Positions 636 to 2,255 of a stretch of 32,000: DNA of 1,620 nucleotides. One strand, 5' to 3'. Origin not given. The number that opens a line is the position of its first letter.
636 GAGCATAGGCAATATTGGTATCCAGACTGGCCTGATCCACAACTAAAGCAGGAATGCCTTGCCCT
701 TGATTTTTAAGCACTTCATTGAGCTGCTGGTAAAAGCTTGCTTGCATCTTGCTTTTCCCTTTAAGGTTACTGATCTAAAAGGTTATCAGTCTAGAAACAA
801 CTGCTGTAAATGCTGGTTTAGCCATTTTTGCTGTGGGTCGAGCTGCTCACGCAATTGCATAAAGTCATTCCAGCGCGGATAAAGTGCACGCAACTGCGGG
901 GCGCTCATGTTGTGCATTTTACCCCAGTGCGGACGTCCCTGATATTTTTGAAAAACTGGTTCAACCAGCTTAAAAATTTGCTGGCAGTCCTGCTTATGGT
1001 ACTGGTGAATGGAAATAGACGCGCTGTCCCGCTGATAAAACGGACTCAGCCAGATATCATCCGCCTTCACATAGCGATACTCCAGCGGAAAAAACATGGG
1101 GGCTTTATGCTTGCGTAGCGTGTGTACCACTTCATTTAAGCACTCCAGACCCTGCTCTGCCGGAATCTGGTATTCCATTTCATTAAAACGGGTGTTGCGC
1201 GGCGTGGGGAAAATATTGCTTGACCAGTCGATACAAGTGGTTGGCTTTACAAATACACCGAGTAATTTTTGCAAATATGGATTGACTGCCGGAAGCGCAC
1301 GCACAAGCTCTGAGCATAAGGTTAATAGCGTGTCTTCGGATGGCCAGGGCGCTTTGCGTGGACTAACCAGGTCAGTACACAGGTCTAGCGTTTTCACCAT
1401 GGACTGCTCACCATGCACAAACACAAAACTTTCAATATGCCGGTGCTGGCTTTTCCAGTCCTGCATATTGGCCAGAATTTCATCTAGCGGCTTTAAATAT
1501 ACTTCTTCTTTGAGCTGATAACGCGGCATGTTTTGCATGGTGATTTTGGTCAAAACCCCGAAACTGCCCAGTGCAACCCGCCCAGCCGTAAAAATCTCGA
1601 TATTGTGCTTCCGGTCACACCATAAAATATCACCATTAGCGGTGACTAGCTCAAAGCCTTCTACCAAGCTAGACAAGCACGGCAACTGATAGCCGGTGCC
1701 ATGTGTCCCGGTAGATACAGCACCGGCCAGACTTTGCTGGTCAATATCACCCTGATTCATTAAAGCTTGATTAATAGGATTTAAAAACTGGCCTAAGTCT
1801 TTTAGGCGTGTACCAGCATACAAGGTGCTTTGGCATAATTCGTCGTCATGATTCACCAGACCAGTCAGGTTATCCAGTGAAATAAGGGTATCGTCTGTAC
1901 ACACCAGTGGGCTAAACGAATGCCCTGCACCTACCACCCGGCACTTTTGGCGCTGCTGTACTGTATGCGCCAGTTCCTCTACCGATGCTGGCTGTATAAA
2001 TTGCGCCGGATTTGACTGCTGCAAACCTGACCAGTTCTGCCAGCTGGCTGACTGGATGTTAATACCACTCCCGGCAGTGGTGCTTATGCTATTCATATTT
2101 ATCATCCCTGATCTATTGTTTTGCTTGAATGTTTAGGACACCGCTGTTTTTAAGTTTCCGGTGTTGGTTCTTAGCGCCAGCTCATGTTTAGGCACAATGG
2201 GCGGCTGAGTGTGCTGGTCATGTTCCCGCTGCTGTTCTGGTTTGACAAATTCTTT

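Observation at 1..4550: Co-directional cluster of ceramidase-family amidase, ALO/GULO-type FAD oxidase and fold-type III PLP enzyme (plus MarC membrane protein): a candidate sphingoid-base / amino-diol catabolic module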

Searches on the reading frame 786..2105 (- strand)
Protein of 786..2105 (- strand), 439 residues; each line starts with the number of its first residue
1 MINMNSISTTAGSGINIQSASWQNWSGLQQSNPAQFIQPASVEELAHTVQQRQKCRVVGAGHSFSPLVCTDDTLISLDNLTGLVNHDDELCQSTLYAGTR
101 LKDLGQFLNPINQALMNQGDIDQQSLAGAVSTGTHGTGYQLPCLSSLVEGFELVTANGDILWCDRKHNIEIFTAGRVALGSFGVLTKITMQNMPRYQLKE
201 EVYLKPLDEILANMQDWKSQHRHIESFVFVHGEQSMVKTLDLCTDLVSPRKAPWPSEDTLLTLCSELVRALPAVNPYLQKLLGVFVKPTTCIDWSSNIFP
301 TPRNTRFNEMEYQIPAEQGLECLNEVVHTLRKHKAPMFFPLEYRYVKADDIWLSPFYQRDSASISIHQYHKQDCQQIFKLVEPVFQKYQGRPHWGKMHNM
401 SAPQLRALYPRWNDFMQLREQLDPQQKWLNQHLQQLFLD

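Call 6: search_protein_families(library=pfam, proteins=[window:786-2105:-], max_evalue=0.01)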
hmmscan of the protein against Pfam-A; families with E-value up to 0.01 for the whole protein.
window:786-2105:- (439 aa): 4 families
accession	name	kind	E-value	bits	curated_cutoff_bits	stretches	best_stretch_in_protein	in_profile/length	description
PF04030.19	ALO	-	2.4e-58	198.3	23.1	1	188-435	1-257/258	D-arabinono-1,4-lactone oxidase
PF01565.28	FAD_binding_4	-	6.6e-22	78.2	26.4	1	33-163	1-138/139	FAD binding domain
PF00941.27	FAD_binding_5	-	0.0055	17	27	1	35-107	4-81/170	FAD binding domain in molybdopterin dehydrogenase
PF09432.15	THP2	-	0.0093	16.5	28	0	187-241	66-120/129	Tho complex subunit THP2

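Call 7: search_protein_families(library=ncbifam, proteins=[window:786-2105:-], max_evalue=0.01)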
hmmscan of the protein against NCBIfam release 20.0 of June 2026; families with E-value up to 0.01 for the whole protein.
window:786-2105:- (439 aa): 6 families
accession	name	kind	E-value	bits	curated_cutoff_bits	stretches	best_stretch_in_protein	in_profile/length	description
TIGR01679.1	bact_FAD_ox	subfamily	1.5e-134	449.1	292.25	1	22-437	1-418/419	FAD-linked oxidoreductase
TIGR01678.1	FAD_lactone_ox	subfamily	4.5e-64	217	396.8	1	21-430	3-437/438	sugar 1,4-lactone oxidase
TIGR01676.1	GLDHase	equivalog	2.2e-24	86.2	458.25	1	23-239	52-272/541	L-galactonolactone dehydrogenase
TIGR01677.1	pln_FAD_oxido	subfamily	1.1e-15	57.2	383.1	2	14-197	15-216/560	FAD-dependent oxidoreductase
NF053785.1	DcplphribOxDprE1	equivalog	2.5e-11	43.4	500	2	307-428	321-439/449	decaprenylphosphoryl-beta-D-ribose oxidase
NF008439.0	PRK11282.1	equivalog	1.5e-06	27.3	284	1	42-233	12-212/358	glycolate oxidase subunit GlcE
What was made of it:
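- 786..2105 (-): SphC-like FAD oxidase of the ALO/GULO/alditol-oxidase type (439 aa). It has no Tat signal and has Gly119 at the oxygen gatekeeper position. PF01565 + PF04030 and TIGR01679 at 449 bits (calls 6, 7).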

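Call 8: find_encoding_contigs(protein=window:786-2105:-, flank=10000, max_places=6)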
Protein window:786-2105:- (439 aa): no gene with exactly this product is on record in the collection.

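Call 23: search_solved_structures(query=window:786-2105:-, max_evalue=0.001, show_alignments=1)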
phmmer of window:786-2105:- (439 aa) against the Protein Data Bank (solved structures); distinct sequences matched with E-value up to 0.001: 12.
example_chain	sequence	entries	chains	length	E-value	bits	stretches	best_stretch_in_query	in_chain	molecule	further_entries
8ot8_A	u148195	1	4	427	2.7e-44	155.1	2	23-205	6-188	FAD-binding protein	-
2vfr_A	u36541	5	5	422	1.8e-40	142.5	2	23-205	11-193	XYLITOL OXIDASE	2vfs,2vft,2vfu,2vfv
8qnc_A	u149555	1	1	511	8.5e-37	130.4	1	23-269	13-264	L-galactono-1,4-lactone dehydrogenase: A113G variant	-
8qnr_A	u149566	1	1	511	4.9e-36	127.9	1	23-269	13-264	L-galactono-1,4-lactone dehydrogenase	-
8qmy_A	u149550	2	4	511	5.8e-36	127.7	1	23-269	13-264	ancestral L-galactono-1,4-lactone dehydrogenase | L-galactono-1,4-lactone dehydrogenase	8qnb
7a24_z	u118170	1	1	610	5e-23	85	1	23-243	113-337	GLDH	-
7sml_A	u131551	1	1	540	1.1e-20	77.3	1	23-244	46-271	L-GALACTONO-1,4-LACTONE DEHYDROGENASE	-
6c80_A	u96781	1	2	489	2e-06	30.3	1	20-232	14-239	cytokinin oxidase LuCKX1.1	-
2exr_A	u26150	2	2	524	2.9e-06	29.8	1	124-233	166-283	Cytokinin dehydrogenase 7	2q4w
2bvf_A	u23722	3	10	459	0.00018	23.9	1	144-243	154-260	6-HYDROXY-D-NICOTINE OXIDASE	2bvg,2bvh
9h8u_A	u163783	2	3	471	0.00023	23.6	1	33-194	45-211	FAD-linked oxidoreductase sorD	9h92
4ml8_A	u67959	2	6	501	0.0007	21.9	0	127-195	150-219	Cytokinin oxidase 2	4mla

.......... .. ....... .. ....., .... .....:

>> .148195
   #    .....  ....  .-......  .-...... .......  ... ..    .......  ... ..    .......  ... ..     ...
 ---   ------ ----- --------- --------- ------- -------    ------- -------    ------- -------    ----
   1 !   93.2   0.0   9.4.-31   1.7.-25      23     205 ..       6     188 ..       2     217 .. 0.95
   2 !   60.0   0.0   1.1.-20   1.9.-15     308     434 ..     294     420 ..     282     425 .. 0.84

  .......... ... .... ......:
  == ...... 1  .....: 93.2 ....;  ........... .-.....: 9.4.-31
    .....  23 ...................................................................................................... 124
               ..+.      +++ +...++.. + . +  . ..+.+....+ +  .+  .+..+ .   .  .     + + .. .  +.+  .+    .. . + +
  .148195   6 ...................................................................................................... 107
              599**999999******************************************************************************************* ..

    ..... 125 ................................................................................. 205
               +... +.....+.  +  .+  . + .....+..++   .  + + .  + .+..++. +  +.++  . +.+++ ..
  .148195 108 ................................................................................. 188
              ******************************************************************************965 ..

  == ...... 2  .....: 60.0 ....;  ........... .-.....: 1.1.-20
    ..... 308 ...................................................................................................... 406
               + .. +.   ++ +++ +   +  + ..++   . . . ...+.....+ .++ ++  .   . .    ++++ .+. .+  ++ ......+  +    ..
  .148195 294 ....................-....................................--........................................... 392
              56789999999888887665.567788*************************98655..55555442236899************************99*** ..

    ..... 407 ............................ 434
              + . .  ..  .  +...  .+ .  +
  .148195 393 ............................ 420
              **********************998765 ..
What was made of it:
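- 786..2105 (-): Closest solved structures are 8OT8 and alditol oxidase 2VFR (call 23).
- The closest solved oxidases act on polyols (alditol oxidase 2VFR, call 23).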

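Call 27: search_protein_representatives(protein=window:786-2105:-)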
Query: 439 residues. Proteins with E-value up to 0.001 (for the whole library): 8249; up to 1e-10: 4079; up to 1e-30: 969. The best 150 are listed.
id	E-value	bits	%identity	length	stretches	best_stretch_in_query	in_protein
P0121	9.3e-120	417.0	46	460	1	18-438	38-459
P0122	3.6e-111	388.7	46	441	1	21-437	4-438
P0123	2.1e-110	386.2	45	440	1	18-437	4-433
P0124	1.6e-109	383.3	41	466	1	17-437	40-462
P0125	5.4e-106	371.7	41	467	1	19-437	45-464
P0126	2.4e-105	369.5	42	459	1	19-436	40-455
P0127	8.0e-105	367.8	44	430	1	21-437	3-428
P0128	7.5e-104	364.6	43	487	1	21-436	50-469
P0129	1.6e-103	363.5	42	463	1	20-437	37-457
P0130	3.0e-103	362.6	43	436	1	20-437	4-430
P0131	5.2e-100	351.9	41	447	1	20-437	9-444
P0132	1.8e-99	350.1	43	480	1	20-437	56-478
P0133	1.9e-98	346.8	41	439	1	22-439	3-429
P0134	1.2e-97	344.1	42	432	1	20-437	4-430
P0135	2.6e-95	336.5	40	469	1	20-439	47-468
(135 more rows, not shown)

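Call 29: list_cluster_members(proteins=[P0121, P0122, P0123, P0124, P0125, P0126, P0127, P0128, P0129, P0132])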
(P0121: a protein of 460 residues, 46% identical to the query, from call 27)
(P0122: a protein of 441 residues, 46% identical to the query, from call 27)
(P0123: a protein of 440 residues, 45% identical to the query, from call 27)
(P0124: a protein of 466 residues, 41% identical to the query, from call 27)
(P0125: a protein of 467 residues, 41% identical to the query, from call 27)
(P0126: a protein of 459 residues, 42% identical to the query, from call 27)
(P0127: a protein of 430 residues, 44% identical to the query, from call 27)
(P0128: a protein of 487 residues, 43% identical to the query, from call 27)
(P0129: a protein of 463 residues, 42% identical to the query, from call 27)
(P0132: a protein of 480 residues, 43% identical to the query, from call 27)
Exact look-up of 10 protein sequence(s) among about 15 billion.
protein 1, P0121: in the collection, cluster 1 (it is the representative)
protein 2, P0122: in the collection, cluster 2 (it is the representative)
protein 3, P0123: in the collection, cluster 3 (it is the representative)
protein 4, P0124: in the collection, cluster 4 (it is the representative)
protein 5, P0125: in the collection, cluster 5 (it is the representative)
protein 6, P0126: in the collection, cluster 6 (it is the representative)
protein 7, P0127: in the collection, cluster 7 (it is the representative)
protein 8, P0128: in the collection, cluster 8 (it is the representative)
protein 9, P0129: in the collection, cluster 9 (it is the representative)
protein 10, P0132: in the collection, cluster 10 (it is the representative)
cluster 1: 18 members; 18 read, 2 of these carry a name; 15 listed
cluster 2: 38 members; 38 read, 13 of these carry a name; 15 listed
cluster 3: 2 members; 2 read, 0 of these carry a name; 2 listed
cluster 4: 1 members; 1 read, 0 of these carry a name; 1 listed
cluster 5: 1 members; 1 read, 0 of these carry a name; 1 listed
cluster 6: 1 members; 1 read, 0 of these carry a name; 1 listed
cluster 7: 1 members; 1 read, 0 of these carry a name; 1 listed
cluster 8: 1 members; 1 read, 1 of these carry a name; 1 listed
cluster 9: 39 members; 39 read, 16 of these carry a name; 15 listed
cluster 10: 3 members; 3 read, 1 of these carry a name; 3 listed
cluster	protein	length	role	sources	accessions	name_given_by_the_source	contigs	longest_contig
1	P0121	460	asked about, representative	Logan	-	-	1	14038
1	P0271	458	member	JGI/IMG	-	FAD-linked oxidoreductase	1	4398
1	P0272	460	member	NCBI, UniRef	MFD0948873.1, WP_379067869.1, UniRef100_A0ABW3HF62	D-arabinono-1,4-lactone oxidase [Paraperlucidibaca wandonensis] | D-arabinono-1,4-lactone oxidase n=1 Tax=Paraperlucidibaca wandonensis TaxID=1268273 ...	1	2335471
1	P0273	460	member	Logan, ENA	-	-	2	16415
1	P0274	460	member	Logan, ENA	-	-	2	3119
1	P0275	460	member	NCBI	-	-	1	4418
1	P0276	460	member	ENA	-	-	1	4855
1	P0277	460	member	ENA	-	-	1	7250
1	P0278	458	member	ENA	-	-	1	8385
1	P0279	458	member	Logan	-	-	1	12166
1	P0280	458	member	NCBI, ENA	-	-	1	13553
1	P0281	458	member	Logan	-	-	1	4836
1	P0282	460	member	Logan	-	-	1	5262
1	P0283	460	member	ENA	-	-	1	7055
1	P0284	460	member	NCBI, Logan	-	-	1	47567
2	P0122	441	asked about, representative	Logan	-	-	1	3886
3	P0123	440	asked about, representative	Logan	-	-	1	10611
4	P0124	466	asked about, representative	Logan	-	-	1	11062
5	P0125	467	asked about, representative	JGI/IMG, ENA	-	-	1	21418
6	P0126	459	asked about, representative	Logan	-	-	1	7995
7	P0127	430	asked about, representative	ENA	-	-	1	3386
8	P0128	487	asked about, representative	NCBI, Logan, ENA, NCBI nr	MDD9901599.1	MAG: FAD-binding protein [Alphaproteobacteria bacterium] | FAD-binding protein [Alphaproteobacteria bacterium]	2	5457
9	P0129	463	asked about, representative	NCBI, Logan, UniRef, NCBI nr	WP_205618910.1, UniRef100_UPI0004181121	D-arabinono-1,4-lactone oxidase [Spongiibacter marinus] | D-arabinono-1,4-lactone oxidase n=1 Tax=Spongiibacter marinus TaxID=354246 ...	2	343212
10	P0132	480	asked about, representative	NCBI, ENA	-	-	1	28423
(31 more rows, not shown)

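Call 59: search_solved_structures(query=window:786-2105:-, max_evalue=1e-30, show_alignments=4)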
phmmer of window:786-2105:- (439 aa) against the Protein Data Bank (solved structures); distinct sequences matched with E-value up to 1e-30: 5.
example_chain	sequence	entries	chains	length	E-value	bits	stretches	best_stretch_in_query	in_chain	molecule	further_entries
8ot8_A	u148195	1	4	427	2.7e-44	155.1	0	23-205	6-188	FAD-binding protein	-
2vfr_A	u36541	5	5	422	1.8e-40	142.5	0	23-205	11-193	XYLITOL OXIDASE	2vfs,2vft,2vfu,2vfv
8qnc_A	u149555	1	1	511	8.5e-37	130.4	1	23-269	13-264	L-galactono-1,4-lactone dehydrogenase: A113G variant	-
8qnr_A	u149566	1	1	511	4.9e-36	127.9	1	23-269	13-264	L-galactono-1,4-lactone dehydrogenase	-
8qmy_A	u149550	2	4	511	5.8e-36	127.7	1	23-269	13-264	ancestral L-galactono-1,4-lactone dehydrogenase | L-galactono-1,4-lactone dehydrogenase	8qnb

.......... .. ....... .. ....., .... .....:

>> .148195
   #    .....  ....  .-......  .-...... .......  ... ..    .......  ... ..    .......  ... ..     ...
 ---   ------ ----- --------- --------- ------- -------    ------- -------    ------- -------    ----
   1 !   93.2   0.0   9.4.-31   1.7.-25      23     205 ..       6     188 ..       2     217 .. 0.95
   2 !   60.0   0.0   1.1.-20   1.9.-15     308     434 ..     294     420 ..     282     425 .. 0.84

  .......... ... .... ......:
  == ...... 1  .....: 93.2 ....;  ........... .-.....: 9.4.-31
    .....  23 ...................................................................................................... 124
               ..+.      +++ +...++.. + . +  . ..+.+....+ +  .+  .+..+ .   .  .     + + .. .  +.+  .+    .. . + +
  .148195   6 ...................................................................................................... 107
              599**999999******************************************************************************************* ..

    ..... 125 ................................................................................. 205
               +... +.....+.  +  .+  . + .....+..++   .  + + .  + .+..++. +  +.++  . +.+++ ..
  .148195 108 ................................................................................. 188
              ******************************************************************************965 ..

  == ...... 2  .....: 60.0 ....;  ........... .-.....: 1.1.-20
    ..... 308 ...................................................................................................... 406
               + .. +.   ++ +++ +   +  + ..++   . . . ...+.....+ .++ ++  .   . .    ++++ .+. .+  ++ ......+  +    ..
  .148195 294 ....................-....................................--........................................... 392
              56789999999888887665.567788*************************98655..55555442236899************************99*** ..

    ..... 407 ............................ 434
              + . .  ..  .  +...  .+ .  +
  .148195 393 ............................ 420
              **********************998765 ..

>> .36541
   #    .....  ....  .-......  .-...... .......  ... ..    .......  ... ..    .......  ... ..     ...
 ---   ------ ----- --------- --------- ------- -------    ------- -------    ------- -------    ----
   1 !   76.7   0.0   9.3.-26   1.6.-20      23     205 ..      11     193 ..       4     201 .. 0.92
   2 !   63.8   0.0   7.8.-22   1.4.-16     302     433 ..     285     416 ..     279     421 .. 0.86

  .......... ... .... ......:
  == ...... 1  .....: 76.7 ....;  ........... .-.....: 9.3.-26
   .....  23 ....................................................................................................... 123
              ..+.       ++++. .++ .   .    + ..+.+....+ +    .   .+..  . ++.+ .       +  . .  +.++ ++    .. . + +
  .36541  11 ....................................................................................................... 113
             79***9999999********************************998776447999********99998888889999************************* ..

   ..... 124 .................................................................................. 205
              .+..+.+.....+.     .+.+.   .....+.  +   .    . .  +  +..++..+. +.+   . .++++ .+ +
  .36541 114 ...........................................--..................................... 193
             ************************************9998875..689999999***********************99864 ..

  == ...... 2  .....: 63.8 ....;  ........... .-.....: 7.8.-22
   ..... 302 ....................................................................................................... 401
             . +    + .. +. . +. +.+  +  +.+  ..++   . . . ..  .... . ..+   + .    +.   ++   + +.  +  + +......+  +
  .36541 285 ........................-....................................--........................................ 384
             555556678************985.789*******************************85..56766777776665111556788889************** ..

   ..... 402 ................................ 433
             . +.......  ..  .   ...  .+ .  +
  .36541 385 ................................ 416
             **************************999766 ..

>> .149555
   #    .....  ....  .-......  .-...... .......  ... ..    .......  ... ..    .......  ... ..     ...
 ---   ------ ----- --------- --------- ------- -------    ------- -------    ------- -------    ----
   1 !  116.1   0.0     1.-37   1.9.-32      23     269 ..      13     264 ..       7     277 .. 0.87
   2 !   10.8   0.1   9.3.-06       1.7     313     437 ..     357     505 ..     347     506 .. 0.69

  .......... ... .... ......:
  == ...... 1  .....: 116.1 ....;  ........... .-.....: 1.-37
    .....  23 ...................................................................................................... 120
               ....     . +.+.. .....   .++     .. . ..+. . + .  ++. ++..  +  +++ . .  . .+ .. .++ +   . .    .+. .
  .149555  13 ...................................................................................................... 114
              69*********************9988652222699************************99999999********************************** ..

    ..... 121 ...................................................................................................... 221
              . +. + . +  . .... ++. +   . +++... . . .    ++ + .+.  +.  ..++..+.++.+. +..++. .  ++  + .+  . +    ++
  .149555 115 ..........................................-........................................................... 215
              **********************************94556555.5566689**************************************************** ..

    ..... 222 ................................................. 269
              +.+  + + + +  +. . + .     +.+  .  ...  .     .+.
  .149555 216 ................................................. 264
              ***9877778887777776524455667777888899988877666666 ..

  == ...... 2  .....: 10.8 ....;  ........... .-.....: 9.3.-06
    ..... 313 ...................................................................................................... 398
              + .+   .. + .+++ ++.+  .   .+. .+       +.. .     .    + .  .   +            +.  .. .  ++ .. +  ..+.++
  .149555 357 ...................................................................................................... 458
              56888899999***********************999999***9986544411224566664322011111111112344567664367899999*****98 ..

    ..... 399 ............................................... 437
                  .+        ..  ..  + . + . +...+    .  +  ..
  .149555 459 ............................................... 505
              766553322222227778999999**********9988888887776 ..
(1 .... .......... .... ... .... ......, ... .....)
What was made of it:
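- Closest known: Alditol oxidase. Same: The family's O2-reactivity gatekeeper position can be aligned (call 59).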
